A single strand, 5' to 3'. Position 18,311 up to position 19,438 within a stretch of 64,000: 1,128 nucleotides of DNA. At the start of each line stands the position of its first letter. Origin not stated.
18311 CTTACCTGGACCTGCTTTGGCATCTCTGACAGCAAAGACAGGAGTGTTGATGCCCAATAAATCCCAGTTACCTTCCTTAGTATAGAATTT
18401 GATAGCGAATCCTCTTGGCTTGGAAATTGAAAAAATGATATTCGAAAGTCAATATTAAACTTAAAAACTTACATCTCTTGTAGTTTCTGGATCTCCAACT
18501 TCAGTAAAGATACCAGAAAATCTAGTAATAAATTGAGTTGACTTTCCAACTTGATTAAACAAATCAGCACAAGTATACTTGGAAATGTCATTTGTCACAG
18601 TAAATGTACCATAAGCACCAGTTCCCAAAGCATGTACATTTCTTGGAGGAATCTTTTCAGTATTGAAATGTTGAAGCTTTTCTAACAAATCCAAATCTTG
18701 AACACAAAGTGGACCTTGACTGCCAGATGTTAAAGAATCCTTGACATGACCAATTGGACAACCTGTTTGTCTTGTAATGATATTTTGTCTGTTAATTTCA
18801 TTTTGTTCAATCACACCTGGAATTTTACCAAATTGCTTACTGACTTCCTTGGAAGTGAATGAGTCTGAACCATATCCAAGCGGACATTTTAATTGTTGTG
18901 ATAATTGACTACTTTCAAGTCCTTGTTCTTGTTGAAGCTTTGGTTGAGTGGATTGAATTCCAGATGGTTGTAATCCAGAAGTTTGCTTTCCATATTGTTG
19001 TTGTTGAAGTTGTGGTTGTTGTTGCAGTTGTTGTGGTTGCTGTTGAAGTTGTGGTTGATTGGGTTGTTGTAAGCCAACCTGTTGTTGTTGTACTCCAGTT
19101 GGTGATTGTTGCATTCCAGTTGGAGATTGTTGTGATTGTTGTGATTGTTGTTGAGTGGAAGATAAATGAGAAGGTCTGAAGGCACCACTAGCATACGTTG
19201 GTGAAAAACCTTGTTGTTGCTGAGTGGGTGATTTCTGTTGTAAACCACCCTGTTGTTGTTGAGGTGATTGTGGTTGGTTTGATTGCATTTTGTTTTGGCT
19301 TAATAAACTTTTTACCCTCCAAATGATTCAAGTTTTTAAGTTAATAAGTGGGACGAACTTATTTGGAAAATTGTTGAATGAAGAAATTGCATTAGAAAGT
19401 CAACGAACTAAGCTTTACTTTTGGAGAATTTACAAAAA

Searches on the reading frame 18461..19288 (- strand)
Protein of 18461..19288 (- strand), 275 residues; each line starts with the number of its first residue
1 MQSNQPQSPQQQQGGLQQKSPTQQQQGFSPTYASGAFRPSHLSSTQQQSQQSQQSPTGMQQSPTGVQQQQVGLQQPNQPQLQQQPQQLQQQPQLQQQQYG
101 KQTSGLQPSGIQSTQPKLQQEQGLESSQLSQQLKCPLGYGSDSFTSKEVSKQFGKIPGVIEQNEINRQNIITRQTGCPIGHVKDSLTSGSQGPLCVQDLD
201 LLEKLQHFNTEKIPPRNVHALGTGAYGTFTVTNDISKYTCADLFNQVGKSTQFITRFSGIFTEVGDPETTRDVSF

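Call 11: search_protein_families(library=pfam, proteins=[window:18461-19288:-], max_evalue=0.00001)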
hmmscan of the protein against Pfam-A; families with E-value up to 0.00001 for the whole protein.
window:18461-19288:- (275 aa): 1 family
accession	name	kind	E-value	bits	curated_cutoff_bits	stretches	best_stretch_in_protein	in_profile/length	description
PF00199.24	Catalase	-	8.6e-34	117.7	25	1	172-273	1-102/383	Catalase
